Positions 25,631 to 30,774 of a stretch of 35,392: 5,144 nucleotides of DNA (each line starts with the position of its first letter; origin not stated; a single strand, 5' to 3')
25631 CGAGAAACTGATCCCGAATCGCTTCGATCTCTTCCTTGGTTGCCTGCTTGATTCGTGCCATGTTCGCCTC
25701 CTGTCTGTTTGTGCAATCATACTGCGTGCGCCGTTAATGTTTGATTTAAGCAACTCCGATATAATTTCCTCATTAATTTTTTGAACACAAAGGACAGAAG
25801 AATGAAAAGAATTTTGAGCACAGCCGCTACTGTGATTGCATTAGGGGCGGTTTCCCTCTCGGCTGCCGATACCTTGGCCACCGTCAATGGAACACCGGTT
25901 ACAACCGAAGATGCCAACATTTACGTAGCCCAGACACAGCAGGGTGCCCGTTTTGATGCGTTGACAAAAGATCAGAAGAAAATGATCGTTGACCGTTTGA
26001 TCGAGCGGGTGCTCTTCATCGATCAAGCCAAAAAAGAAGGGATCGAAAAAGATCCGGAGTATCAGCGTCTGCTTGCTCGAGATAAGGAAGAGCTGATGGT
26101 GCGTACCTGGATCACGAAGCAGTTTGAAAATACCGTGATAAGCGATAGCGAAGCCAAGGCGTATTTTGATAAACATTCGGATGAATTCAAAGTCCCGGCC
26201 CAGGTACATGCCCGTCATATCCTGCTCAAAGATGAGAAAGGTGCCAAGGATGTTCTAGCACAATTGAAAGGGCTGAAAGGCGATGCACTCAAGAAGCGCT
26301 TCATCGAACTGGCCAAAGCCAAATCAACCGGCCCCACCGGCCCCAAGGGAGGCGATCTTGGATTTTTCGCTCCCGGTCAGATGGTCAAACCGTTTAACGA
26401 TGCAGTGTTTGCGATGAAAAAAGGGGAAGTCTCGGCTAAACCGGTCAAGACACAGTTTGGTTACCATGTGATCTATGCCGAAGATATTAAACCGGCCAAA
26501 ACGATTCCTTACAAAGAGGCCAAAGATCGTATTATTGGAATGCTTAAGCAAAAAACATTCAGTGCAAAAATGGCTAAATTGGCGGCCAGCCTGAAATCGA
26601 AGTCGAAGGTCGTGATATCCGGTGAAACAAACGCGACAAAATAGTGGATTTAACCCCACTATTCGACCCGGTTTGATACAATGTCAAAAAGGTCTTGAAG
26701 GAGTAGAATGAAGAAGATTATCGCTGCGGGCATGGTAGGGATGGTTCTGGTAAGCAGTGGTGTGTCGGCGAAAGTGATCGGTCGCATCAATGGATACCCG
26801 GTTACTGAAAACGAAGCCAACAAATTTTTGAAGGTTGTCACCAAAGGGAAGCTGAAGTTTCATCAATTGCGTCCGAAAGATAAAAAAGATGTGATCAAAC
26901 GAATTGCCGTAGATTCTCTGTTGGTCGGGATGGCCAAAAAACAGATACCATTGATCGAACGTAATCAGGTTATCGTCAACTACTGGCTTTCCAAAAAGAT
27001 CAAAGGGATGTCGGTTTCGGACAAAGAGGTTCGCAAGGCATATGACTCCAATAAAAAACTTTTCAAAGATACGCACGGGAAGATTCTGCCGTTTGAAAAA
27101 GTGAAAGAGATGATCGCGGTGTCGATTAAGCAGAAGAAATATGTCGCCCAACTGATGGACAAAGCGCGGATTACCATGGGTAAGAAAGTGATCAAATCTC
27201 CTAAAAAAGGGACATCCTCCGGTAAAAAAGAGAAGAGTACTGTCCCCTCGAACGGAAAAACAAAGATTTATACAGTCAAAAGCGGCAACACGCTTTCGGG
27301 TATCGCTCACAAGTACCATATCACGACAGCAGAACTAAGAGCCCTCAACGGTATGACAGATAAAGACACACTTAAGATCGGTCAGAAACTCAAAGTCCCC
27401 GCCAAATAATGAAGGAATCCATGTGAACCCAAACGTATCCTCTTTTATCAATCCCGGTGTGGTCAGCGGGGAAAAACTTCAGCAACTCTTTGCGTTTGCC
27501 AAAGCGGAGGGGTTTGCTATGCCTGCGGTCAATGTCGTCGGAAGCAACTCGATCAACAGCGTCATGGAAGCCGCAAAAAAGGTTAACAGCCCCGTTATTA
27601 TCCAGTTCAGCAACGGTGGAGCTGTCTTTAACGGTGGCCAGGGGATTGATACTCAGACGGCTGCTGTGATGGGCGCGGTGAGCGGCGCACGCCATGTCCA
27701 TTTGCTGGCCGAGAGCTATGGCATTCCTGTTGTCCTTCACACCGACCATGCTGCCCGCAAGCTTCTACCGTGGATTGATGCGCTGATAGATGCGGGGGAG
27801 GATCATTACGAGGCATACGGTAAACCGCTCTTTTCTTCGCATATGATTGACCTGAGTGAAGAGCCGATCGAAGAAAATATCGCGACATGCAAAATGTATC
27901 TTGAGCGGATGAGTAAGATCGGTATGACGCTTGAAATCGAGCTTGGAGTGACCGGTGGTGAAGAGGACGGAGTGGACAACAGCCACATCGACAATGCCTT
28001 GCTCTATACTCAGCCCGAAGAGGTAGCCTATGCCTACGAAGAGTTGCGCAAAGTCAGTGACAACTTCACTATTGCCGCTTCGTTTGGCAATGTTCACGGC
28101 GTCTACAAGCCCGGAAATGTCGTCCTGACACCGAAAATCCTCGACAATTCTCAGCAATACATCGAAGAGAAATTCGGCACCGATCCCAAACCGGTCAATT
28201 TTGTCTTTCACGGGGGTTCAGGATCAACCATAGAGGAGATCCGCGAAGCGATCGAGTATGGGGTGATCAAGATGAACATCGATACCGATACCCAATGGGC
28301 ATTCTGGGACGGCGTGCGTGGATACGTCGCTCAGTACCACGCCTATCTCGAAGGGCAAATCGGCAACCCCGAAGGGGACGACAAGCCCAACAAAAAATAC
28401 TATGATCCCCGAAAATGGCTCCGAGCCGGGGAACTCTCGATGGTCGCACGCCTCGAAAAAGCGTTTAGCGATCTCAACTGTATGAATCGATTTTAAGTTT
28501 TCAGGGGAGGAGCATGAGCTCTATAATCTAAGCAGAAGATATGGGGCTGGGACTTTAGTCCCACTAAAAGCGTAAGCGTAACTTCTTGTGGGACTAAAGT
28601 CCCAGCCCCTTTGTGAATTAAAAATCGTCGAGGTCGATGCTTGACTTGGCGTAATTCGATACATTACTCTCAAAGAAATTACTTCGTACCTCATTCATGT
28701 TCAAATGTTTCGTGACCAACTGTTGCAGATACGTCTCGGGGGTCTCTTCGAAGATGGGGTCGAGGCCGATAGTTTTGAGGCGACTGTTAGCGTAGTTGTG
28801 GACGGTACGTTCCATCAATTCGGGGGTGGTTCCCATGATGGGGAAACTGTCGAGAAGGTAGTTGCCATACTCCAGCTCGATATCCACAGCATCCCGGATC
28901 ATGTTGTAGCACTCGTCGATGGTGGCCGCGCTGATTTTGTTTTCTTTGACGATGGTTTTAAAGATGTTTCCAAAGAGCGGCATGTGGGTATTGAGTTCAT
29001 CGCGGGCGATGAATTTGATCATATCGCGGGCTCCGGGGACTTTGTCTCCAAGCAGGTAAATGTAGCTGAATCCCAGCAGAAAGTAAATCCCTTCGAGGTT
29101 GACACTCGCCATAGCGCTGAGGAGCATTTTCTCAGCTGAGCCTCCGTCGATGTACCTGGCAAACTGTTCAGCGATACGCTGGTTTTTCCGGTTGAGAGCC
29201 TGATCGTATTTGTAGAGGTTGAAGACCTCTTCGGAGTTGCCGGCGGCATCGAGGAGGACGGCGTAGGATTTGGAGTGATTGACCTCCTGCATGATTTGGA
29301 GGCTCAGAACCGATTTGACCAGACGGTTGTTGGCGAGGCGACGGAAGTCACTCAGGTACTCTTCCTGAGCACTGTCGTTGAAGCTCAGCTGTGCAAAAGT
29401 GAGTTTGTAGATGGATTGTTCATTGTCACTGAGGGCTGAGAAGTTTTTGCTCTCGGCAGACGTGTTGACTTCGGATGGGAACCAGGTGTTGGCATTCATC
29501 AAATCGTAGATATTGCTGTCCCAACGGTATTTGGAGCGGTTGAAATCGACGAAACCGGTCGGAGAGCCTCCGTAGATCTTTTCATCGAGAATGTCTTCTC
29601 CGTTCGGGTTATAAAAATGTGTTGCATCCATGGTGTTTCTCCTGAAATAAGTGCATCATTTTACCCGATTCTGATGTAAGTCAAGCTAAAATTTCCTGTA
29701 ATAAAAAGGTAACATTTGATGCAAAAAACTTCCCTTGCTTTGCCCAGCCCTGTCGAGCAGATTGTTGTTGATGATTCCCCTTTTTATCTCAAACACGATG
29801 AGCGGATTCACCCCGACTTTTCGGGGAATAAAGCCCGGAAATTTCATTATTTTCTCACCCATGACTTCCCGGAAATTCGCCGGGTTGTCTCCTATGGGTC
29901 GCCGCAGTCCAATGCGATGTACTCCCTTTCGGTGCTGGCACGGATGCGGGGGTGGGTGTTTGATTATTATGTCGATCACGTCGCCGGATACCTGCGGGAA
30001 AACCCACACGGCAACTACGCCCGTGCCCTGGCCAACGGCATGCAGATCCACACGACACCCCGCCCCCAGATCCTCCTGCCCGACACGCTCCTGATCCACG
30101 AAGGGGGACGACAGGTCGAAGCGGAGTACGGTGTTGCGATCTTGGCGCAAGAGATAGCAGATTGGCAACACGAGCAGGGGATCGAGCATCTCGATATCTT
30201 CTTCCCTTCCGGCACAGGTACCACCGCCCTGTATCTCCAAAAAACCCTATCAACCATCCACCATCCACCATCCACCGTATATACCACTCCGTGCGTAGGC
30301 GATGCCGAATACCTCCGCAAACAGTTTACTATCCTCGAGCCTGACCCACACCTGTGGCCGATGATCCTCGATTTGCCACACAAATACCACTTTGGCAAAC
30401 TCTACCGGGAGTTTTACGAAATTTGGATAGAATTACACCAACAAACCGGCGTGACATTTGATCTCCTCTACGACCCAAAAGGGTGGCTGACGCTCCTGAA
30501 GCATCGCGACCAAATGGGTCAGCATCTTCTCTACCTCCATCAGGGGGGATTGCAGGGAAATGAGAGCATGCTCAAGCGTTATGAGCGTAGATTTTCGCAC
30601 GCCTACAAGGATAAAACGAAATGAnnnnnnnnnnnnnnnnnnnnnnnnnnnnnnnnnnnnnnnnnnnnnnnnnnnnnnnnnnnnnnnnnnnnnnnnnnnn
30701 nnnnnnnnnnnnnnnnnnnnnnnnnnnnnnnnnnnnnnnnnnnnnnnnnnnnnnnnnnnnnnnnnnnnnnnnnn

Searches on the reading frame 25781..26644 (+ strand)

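Call 97: search_protein_families(library=pfam, proteins=[window:25781-26644:+], max_evalue=0.001)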
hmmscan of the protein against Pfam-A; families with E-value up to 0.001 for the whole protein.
window:25781-26644:+ (287 aa): 5 families
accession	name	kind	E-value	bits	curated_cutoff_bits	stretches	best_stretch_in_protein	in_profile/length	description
PF13145.12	Rotamase_2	-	5.5e-21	76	27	1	120-249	1-121/121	PPIC-type PPIASE domain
PF00639.27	Rotamase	-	6.2e-20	72.4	21.7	1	146-235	1-97/97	PPIC-type PPIASE domain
PF13616.12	Rotamase_3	-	6.3e-19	69.1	22.5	1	134-235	8-114/116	PPIC-type PPIASE domain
PF13624.11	SurA_N_3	-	8.1e-05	23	27.2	1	9-89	15-107/162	SurA-like N-terminal domain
PF13623.11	SurA_N_2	-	0.00037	20.8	28.5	1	27-93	38-114/145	SurA-like N-terminal domain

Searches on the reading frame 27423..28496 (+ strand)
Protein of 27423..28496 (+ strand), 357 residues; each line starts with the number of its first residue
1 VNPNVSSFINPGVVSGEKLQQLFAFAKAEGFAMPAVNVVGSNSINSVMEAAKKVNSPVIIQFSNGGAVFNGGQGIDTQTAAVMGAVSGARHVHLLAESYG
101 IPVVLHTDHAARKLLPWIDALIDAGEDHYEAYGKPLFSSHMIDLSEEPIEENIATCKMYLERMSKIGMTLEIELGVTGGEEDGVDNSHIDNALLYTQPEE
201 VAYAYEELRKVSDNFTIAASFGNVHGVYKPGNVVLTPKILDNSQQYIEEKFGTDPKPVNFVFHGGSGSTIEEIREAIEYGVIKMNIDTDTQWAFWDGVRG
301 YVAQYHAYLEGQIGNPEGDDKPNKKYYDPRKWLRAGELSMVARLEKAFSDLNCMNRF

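Call 15: search_protein_families(library=pfam, proteins=[window:27423-28496:+])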
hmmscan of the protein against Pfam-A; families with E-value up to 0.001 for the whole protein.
window:27423-28496:+ (357 aa): 1 family
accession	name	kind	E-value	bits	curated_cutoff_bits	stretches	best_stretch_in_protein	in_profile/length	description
PF01116.26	F_bP_aldolase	-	2.8e-83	280.1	25.5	1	18-355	2-276/277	Fructose-bisphosphate aldolase class-II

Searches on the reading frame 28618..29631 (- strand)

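Call 15: search_protein_families(library=pfam, proteins=[window:28618-29631:-])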
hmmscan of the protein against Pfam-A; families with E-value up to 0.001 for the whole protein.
window:28618-29631:- (337 aa): 1 family
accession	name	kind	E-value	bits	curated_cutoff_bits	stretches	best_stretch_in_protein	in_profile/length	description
PF00268.27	Ribonuc_red_sm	-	1.8e-49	169.1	33.6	1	29-297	3-277/281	Ribonucleotide reductase, small chain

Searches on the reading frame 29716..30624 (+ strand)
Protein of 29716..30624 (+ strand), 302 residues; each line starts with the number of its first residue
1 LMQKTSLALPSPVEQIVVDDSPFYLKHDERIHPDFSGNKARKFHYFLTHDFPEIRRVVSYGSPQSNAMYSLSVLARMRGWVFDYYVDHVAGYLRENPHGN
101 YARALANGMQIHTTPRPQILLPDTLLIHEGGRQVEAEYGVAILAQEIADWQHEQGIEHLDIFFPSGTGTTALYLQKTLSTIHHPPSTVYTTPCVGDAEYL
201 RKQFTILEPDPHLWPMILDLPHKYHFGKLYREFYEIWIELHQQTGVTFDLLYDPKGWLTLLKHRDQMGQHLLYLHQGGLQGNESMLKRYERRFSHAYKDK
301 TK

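Call 15: search_protein_families(library=pfam, proteins=[window:29716-30624:+])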
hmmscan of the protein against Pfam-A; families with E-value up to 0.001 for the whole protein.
window:29716-30624:+ (302 aa): 0 families

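Call 46: search_protein_families(library=pfam, proteins=[window:29716-30624:+], max_evalue=0.01)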
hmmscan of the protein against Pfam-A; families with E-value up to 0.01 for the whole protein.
window:29716-30624:+ (302 aa): 0 families

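Call 72: search_protein_families(library=ncbifam, proteins=[window:29716-30624:+], max_evalue=0.01)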
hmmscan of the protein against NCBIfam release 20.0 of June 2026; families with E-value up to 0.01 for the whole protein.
window:29716-30624:+ (302 aa): 2 families
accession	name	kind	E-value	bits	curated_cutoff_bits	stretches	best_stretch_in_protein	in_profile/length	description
NF010646.0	PRK14045.1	equivalog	0.00015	21.1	550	0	225-281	259-317/329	1-aminocyclopropane-1-carboxylate deaminase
TIGR01275.1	ACC_deam_rel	subfamily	0.00034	20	289.4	0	23-77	24-79/321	pyridoxal phosphate-dependent enzymes, D-cysteine desulfhydrase family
